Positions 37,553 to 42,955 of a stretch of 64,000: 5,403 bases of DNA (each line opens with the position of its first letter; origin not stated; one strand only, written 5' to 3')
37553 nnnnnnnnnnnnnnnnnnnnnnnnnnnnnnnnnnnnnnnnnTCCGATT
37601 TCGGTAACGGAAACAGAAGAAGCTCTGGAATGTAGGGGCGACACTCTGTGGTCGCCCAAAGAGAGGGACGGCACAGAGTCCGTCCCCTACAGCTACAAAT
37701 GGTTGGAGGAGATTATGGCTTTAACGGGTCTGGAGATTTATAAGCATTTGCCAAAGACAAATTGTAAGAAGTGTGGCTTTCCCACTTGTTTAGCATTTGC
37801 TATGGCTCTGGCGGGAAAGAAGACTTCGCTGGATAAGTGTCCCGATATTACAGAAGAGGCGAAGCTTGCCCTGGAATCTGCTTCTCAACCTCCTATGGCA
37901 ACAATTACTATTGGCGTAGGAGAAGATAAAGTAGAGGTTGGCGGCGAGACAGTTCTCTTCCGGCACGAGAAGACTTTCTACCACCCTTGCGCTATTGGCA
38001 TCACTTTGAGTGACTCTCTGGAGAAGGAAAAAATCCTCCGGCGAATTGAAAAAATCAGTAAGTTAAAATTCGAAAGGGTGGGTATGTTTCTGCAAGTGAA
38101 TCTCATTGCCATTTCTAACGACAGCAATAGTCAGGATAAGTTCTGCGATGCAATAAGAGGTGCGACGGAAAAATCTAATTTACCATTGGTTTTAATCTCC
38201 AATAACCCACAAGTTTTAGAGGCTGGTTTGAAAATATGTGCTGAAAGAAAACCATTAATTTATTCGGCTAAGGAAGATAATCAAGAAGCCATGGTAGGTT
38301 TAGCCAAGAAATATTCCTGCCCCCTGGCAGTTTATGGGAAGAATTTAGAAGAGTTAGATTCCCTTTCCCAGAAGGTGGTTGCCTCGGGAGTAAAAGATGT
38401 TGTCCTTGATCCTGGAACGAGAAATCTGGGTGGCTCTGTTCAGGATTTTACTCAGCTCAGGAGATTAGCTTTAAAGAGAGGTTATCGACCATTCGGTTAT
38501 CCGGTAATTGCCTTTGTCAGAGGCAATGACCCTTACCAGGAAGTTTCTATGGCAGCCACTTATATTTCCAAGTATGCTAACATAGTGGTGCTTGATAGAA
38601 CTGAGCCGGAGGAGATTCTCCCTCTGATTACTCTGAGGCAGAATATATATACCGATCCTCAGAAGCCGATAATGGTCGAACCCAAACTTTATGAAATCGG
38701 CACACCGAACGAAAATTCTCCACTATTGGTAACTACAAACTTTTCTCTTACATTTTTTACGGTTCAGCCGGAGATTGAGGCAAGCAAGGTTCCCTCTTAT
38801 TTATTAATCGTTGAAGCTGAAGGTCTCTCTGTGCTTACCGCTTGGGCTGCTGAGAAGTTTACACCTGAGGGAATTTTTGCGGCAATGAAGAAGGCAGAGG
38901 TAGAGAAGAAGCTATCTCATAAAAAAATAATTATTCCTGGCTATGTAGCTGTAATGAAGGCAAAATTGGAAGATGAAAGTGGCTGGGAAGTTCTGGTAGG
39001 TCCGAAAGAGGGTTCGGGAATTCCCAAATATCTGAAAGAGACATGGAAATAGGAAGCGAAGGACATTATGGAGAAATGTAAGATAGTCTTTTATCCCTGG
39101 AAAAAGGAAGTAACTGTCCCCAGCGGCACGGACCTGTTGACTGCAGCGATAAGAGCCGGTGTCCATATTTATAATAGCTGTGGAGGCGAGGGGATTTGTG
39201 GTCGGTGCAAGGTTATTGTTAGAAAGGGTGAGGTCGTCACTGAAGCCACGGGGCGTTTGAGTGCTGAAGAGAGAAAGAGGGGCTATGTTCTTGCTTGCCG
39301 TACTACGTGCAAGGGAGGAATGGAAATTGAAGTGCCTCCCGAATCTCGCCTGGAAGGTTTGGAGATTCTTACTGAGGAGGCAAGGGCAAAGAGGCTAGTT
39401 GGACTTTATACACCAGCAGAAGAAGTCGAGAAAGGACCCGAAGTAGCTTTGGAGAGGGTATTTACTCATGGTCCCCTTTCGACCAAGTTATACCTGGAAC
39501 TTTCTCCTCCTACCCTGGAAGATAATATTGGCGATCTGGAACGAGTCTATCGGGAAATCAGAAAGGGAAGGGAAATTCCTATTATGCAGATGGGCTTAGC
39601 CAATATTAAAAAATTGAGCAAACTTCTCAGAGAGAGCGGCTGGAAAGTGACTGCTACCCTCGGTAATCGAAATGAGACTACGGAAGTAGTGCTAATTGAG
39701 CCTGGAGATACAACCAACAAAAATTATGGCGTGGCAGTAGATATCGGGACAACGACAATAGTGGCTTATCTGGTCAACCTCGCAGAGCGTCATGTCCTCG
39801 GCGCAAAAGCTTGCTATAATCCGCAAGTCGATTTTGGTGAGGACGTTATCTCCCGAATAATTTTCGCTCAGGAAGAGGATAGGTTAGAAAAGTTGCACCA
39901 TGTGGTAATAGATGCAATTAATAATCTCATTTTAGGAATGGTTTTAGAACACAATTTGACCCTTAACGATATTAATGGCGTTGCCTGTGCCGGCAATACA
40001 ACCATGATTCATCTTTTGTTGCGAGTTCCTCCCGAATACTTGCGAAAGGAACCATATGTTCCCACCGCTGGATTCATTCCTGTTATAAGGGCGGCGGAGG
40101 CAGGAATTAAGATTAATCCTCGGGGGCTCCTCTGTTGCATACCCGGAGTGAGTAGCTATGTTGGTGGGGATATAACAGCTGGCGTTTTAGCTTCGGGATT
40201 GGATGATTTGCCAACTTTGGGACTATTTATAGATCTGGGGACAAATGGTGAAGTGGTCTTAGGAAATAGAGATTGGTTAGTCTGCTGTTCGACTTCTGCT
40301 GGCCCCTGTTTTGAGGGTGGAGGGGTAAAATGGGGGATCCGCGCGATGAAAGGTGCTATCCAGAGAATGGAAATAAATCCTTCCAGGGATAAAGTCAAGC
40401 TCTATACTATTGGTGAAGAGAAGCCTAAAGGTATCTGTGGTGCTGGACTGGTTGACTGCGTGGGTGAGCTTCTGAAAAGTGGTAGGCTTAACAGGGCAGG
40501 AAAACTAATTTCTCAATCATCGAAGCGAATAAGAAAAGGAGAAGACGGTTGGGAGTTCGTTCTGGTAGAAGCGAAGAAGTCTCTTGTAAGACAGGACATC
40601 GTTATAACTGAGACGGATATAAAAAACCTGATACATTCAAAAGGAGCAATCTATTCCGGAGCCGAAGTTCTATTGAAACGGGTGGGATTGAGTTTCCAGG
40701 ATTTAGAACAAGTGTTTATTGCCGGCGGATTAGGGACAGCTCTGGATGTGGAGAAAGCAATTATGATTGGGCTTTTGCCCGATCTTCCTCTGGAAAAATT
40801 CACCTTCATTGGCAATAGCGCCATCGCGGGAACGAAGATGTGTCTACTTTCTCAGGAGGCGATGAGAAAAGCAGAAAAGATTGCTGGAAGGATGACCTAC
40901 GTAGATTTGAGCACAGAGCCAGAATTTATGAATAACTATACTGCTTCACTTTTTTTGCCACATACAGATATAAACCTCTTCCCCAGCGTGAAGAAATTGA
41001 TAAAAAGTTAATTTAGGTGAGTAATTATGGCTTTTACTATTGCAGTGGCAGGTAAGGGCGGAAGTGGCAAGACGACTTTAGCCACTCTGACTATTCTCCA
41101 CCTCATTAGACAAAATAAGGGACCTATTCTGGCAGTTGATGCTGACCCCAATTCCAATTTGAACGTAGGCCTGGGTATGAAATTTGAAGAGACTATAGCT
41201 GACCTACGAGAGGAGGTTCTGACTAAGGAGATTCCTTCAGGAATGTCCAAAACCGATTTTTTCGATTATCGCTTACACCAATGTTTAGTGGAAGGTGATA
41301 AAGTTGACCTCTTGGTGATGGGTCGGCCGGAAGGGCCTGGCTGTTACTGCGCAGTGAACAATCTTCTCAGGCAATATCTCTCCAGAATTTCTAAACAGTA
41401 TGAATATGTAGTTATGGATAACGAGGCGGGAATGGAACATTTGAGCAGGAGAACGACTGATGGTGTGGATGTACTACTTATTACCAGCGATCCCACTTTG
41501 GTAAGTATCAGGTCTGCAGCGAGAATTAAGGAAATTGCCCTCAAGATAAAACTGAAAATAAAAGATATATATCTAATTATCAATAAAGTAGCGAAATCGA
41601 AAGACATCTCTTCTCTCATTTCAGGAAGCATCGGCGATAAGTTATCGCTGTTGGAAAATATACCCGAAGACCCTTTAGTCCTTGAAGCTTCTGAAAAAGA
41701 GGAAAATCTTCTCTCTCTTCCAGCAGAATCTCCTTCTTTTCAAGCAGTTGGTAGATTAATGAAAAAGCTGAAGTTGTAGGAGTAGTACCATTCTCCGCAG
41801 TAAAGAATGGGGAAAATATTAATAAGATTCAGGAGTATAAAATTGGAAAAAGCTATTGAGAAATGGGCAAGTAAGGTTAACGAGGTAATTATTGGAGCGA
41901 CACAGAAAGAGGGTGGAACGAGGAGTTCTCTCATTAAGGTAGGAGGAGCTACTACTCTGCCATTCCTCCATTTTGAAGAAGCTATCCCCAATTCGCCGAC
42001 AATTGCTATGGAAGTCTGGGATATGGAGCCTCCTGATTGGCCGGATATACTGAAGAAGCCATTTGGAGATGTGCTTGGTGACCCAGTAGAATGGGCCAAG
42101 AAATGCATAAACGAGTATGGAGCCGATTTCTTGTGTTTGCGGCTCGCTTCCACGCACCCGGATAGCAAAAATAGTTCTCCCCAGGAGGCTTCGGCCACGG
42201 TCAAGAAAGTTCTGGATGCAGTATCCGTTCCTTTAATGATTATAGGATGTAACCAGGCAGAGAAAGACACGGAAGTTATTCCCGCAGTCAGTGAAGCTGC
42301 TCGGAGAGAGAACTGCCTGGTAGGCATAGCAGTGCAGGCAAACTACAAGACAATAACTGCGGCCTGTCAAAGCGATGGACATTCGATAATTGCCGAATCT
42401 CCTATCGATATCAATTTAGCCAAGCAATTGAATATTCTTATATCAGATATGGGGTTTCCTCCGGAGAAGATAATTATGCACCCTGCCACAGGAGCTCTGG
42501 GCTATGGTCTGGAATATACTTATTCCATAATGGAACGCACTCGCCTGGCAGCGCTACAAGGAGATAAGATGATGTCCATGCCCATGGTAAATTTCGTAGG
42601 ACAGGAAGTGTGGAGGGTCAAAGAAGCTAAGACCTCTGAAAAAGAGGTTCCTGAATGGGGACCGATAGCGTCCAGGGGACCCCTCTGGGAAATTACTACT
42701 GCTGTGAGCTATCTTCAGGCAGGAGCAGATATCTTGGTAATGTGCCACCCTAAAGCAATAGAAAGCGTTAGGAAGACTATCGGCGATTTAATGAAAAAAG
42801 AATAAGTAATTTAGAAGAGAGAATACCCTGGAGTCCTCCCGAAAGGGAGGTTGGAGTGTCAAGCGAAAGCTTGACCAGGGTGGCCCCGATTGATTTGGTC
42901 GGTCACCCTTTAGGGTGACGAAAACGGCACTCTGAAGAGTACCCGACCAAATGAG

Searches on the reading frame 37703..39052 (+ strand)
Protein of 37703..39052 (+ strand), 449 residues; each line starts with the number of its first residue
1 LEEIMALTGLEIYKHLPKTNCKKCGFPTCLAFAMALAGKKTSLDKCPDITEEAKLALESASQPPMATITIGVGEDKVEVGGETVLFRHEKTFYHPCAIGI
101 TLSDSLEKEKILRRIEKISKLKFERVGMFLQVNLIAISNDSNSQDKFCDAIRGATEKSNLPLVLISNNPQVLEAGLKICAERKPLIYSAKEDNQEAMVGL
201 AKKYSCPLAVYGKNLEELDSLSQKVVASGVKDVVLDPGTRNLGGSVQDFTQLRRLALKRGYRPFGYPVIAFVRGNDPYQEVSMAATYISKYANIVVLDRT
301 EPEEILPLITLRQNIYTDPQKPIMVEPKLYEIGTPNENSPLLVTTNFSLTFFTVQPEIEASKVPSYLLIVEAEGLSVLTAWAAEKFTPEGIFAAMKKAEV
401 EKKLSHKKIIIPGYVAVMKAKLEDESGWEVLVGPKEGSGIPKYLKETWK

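Call 32: search_protein_families(library=ncbifam, proteins=[window:37703-39052:+], max_evalue=1e-10)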
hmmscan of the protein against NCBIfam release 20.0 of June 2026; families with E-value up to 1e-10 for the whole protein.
window:37703-39052:+ (449 aa): 3 families
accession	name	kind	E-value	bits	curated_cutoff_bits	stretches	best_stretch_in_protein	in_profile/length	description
NF003195.0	PRK04165.1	equivalog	9.6e-184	611.4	306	1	5-449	1-448/450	acetyl-CoA decarbonylase/synthase complex subunit gamma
NF043039.1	HgcAB_like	equivalog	9.9e-25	87.8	285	1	322-447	13-138/350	HgcAB-like fusion protein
NF040863.1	HgcA_corrinoid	equivalog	9.7e-19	67.7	275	1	324-446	29-151/325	mercury methylation corrinoid protein HgcA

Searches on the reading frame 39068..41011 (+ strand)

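Call 32: search_protein_families(library=ncbifam, proteins=[window:39068-41011:+], max_evalue=1e-10)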
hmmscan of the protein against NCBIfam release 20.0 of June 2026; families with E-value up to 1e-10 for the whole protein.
window:39068-41011:+ (647 aa): 4 families
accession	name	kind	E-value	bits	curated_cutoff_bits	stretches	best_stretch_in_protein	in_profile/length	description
NF040756.1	corr_regen_AcsV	exception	5.5e-194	646.1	800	1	5-639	1-632/632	corrinoid activation/regeneration protein AcsV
TIGR04270.1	Rama_corrin_act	subfamily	1.1e-34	119.8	500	1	339-629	122-415/534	methylamine methyltransferase corrinoid protein reductive activase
NF058606.1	GlBtMonoRdsGbcB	equivalog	9.2e-14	51.1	500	1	3-88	277-361/362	glycine betaine monooxygenase reductase subunit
TIGR01941.1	nqrF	equivalog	3.2e-12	46.1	295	1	12-92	41-123/405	NADH:ubiquinone reductase (Na(+)-transporting) subunit F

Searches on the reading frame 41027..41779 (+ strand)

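Call 29: search_protein_families(library=ncbifam, proteins=[window:41027-41779:+], max_evalue=0.00001)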
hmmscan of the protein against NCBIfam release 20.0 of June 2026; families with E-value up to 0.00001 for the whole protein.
window:41027-41779:+ (250 aa): 5 families
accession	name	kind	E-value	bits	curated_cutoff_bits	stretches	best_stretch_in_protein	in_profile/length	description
TIGR01969.1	minD_arch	subfamily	7.3e-16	58.1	201.75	1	111-248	95-230/251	cell division ATPase MinD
NF041546.1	ParA_partition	equivalog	1e-10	41.5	180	0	8-47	6-44/203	ParA family partition ATPase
TIGR01968.1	minD_bact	equivalog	3.8e-10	39.6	212.9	1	7-229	7-218/261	septum site-determining protein MinD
TIGR03371.1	cellulose_yhjQ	equivalog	4.3e-08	32.9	157.85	1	5-236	4-229/246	cellulose biosynthesis protein BcsQ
TIGR00345.1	GET3_arsA_TRC40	subfamily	6.7e-07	29.1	135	1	7-131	2-132/299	TRC40/GET3/ArsA family transport-energizing ATPase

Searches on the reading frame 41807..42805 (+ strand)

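Call 29: search_protein_families(library=ncbifam, proteins=[window:41807-42805:+], max_evalue=0.00001)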
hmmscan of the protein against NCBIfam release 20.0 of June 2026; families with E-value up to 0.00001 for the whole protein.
window:41807-42805:+ (332 aa): 6 families
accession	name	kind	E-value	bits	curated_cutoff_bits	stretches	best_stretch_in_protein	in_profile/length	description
NF003376.0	PRK04452.1-2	subfamily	1.4e-135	451.1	280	1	13-329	3-312/313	acetyl-CoA decarbonylase/synthase complex subunit delta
NF003377.0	PRK04452.1-3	subfamily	1.3e-118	396.7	527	1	14-330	4-314/432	acetyl-CoA decarbonylase/synthase complex subunit delta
NF003375.0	PRK04452.1-1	subfamily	8.2e-100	334.9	488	1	16-331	108-426/442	acetyl-CoA decarbonylase/synthase complex subunit delta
NF040759.1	WLP_AcsD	exception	8e-95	317.6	430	1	15-329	3-312/312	acetyl-CoA decarbonylase/synthase complex subunit delta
TIGR00381.1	cdhD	equivalog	6.3e-80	268.8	252.9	1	10-327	61-371/389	CO dehydrogenase/acetyl-CoA synthase subunit delta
NF003378.0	PRK04452.1-4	subfamily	2.8e-76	256.8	634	1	10-329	58-365/384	acetyl-CoA decarbonylase/synthase complex subunit delta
